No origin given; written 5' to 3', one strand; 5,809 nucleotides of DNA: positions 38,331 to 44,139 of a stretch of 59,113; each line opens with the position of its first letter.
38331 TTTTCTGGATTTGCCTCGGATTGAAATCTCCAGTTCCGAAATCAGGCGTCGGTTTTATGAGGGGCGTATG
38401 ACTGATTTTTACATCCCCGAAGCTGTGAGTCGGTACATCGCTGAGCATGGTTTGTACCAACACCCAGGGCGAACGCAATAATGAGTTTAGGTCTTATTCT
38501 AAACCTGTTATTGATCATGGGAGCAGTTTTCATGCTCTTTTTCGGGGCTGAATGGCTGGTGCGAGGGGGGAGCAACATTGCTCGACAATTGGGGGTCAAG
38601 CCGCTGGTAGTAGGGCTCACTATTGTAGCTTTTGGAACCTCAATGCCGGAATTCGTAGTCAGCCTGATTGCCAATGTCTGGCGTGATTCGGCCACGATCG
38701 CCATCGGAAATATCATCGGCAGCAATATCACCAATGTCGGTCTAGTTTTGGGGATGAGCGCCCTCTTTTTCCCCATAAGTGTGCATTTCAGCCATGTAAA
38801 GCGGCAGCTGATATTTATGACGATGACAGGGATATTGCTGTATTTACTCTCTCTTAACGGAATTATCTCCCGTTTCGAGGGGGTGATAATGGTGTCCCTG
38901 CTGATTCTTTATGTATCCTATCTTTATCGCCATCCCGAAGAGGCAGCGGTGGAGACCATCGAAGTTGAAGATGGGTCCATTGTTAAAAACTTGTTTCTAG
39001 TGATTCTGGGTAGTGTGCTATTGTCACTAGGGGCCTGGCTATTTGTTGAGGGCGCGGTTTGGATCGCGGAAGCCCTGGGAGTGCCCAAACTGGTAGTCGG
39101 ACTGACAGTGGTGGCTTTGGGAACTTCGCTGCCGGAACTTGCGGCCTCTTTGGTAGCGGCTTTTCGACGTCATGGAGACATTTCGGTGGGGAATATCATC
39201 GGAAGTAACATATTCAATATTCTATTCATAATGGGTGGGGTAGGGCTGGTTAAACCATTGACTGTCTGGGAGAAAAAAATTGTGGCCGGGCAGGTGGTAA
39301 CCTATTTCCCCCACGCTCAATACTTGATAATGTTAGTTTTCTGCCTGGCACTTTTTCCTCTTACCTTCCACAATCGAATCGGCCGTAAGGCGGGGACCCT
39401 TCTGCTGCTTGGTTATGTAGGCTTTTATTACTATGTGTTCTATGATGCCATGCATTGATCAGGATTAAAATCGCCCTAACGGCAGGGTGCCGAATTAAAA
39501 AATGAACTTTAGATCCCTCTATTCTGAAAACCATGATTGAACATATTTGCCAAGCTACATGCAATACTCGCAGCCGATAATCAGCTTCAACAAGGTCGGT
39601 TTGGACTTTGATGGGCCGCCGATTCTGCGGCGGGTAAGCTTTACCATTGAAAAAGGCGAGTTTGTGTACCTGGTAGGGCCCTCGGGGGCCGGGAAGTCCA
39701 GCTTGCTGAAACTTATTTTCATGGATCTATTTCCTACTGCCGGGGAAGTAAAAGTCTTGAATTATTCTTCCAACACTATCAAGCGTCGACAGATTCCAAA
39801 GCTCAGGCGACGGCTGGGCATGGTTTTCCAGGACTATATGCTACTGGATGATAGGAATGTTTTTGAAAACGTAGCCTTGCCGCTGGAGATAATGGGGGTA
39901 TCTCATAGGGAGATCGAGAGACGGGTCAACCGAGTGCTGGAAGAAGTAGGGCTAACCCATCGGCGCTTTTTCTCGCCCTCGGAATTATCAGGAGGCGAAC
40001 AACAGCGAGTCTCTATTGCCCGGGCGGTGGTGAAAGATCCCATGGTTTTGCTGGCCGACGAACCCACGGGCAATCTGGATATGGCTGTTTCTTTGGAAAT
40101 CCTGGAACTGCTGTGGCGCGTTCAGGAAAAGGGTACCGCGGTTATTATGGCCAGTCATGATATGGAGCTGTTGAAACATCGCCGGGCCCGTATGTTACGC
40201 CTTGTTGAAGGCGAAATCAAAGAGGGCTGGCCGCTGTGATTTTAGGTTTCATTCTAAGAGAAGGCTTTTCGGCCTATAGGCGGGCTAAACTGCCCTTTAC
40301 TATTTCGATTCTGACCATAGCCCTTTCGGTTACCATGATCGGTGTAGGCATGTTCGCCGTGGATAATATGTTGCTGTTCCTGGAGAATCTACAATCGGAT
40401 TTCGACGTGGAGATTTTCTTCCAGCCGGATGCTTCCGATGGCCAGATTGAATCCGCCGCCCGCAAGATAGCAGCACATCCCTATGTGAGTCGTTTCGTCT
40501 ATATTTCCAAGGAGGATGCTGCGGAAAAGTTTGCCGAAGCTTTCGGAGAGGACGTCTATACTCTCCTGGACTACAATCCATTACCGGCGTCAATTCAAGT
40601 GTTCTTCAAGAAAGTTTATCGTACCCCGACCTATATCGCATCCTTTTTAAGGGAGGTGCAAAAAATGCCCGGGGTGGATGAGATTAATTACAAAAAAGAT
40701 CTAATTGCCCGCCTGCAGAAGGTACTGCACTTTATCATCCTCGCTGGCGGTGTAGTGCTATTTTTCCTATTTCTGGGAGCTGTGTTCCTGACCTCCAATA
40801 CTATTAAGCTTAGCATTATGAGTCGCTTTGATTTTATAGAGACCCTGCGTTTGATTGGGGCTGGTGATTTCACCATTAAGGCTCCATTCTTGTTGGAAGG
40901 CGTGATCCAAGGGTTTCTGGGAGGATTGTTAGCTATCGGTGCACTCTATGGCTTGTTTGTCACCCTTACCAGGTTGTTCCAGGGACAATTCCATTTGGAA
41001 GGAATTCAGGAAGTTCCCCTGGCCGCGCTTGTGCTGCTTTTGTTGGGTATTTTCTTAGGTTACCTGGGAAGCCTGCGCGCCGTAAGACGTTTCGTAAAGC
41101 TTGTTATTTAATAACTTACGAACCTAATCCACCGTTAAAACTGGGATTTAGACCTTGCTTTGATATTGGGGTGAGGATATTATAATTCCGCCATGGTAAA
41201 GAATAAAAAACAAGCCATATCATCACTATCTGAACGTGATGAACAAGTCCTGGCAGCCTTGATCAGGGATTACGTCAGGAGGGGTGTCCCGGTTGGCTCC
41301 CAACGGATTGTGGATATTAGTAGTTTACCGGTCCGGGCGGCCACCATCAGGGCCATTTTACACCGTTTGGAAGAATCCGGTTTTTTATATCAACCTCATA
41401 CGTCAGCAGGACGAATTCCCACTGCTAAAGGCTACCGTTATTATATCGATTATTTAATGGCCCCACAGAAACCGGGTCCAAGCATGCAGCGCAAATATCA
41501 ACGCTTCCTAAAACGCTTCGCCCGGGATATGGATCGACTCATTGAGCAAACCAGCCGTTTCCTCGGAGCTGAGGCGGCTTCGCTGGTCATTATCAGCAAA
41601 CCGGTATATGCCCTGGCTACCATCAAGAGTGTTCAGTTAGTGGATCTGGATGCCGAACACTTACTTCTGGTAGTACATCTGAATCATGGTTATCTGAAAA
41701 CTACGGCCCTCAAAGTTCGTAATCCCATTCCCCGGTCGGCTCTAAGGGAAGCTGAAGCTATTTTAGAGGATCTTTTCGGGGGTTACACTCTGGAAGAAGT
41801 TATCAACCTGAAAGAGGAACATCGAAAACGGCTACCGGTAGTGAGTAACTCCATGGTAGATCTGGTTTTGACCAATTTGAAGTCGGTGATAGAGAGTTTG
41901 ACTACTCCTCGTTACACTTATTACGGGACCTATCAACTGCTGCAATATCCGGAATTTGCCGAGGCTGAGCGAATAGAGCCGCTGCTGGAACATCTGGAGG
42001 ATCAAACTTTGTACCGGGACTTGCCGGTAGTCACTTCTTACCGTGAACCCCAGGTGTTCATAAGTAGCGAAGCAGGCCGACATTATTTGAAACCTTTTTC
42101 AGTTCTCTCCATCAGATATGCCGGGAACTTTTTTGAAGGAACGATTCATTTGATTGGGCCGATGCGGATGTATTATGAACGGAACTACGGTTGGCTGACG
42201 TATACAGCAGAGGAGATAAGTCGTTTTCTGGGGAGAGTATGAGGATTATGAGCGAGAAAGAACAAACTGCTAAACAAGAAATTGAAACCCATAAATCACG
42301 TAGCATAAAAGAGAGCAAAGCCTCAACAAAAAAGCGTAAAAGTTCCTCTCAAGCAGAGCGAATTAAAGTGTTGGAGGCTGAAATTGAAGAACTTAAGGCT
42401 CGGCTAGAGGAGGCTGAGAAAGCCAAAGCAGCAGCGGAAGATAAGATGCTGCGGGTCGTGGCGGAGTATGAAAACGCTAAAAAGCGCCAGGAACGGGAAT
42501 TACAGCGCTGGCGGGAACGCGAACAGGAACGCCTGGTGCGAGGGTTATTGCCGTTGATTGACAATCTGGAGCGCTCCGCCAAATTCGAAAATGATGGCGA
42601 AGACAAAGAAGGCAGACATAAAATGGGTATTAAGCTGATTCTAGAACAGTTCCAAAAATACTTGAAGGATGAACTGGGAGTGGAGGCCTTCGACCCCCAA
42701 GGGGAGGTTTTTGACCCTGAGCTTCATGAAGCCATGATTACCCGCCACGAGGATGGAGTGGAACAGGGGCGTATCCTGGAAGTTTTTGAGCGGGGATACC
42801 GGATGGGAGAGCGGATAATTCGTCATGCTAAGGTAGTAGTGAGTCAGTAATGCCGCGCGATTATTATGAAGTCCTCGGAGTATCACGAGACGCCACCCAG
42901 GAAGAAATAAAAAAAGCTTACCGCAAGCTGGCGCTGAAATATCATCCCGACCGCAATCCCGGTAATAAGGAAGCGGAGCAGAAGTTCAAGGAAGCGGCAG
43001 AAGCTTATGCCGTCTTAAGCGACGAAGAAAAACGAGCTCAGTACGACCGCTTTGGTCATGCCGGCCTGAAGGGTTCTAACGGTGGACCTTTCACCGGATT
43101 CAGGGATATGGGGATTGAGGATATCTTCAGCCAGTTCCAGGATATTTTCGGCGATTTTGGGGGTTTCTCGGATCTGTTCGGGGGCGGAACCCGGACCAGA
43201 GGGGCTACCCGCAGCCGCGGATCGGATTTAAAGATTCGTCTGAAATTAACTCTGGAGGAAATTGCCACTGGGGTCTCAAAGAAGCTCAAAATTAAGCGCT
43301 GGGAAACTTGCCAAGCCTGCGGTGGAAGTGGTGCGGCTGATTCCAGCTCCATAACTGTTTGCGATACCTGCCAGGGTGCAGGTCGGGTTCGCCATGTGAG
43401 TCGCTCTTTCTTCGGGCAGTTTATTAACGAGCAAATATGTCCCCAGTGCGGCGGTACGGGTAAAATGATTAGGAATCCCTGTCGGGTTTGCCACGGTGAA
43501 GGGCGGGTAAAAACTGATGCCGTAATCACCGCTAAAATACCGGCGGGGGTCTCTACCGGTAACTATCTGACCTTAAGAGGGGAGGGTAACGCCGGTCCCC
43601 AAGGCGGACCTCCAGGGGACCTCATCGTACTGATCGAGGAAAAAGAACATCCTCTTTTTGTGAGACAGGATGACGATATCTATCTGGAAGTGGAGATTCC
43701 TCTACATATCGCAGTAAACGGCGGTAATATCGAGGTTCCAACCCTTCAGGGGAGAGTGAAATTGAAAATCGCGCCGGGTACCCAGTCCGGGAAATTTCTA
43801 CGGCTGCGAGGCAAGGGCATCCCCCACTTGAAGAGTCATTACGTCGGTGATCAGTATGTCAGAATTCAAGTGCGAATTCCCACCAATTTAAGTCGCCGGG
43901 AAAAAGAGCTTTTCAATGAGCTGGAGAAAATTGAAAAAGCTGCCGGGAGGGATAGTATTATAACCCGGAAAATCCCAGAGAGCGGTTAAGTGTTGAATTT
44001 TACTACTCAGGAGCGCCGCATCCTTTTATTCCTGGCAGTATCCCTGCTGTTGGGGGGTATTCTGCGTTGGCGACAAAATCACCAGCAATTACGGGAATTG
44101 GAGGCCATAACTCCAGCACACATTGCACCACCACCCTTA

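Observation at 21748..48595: Exported proteins are saturated with D-[S/T] sequons: signature of a Bacteroidota-like general O-glycosylation system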

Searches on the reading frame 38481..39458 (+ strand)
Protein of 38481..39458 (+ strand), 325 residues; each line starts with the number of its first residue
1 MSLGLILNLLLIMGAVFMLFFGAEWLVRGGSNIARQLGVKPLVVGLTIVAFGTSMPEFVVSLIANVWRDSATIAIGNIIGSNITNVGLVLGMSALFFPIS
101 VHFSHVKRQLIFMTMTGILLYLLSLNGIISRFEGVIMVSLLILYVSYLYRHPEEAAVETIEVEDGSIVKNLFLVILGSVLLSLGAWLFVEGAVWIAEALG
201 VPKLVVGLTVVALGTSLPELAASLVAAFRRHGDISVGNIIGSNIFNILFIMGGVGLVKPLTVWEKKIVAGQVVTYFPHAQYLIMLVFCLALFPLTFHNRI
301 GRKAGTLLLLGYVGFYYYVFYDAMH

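Call 31: search_protein_families(library=pfam, proteins=[window:38481-39458:+], max_evalue=0.0001)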
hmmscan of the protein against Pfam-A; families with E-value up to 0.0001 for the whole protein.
window:38481-39458:+ (325 aa): 1 family
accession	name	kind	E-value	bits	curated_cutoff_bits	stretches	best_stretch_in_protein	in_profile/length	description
PF01699.29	Na_Ca_ex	-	1.6e-59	200.6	24.9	2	171-320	3-150/151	Sodium/calcium exchanger protein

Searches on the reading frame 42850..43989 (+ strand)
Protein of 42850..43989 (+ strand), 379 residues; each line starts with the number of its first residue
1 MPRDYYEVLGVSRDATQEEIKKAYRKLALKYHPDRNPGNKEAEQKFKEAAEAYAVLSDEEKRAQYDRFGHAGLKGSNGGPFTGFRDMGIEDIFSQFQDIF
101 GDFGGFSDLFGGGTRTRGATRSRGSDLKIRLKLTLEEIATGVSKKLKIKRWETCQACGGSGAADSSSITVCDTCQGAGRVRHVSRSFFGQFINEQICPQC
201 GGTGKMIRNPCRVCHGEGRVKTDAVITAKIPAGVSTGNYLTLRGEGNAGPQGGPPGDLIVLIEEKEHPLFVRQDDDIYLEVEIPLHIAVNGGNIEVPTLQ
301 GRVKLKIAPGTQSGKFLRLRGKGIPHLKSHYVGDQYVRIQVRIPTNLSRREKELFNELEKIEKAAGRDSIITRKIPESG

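Call 6: find_related_loci(query=window:42850-43989:+, collection=genome_contigs, flank=10000)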
Query window:42850-43989:+ (379 aa) in genome_contigs; peptide patterns used: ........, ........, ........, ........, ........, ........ (x = any residue, [..] = any of these).
355 stretches matched a pattern; 254 encode a relative of the query (tblastn E <= 1e-3); the best 80 are kept; 80 distinct loci.
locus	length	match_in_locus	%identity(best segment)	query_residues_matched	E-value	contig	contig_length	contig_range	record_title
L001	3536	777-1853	53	3-360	3e-121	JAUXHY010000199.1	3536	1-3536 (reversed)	MAG: bacterium isolate CSMAG_2967 CSMAG_2967_k119_1882_length_3536_cov_4.0000, whole genome shotgun sequence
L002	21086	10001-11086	54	3-361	5e-118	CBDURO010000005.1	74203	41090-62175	MAG TPA_asm: uncultured bacterium isolate SRR22302360_binner13_Refined_52 genome assembly, contig: ERZ25073602.30, whole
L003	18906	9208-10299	52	3-364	1e-117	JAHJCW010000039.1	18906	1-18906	MAG: bacterium isolate Modern_marine.mb.320 Modern_marine.mb.320_k141_309664, whole genome shotgun sequence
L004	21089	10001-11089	53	3-361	2e-117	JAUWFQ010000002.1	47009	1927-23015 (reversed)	MAG: bacterium isolate CSMAG_2220 CSMAG_2220_k141_1176423_length_47009_cov_8.9751, whole genome shotgun sequence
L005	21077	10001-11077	51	3-360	9e-117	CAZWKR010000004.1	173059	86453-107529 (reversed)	MAG TPA_asm: uncultured bacterium isolate SRP167671_co2_138 genome assembly, contig: NODE_70_length_173059_cov_25.199336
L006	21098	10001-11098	51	3-360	8e-108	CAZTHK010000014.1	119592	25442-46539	MAG TPA_asm: uncultured bacterium isolate SRP141376_co1_20 genome assembly, contig: NODE_363_length_119592_cov_84.430795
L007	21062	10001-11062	51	3-360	2e-106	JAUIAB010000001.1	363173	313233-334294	MAG: Bacteroidia bacterium isolate 5_bin.25 NODE_29_length_363173_cov_2.139828, whole genome shotgun sequence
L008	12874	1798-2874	48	3-362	1e-102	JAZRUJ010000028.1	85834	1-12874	MAG: Eubacteriales bacterium isolate T1900045337_YK20190026.MAGScoT_cleanbin_000003 SGB_6618_k141_1161070, whole genome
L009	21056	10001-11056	52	3-358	4e-102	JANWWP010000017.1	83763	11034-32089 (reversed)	MAG: Flavobacteriales bacterium isolate SKYG25 k141_639658, whole genome shotgun sequence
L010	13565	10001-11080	47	3-362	2e-101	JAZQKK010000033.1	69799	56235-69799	MAG: Eubacteriales bacterium isolate T1900044615_TS20190081.MAGScoT_cleanbin_000004 SGB_836_k141_1863466, whole genome s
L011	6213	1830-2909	48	3-362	1e-101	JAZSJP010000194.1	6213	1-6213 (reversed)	MAG: Eubacteriales bacterium isolate T1900044564_TS20190030.MAGScoT_cleanbin_000039 SGB_388_k141_185654, whole genome sh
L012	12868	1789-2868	46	3-362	4e-100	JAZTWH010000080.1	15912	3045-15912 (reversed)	MAG: Eubacteriales bacterium isolate T1900045334_YK20190023.MAGScoT_cleanbin_000043 SGB_6572_k141_5599175, whole genome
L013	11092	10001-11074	46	3-361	6e-99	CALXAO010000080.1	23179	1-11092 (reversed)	MAG: uncultured Clostridia bacterium isolate E09__bin235 genome assembly, contig: E09__k127_1357066, whole genome shotgu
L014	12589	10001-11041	47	3-360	1e-98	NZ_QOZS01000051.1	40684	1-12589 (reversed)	Desertibaculum subflavum strain SYSU D60015 s1731_Contig51, whole genome shotgun sequence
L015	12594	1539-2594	47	3-359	4e-97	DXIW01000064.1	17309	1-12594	MAG TPA_asm: Candidatus Acutalibacter stercorigallinarum isolate ChiGjej2B2-2649 ChiGjej2B2M5__C729530_L17309_SAMN080098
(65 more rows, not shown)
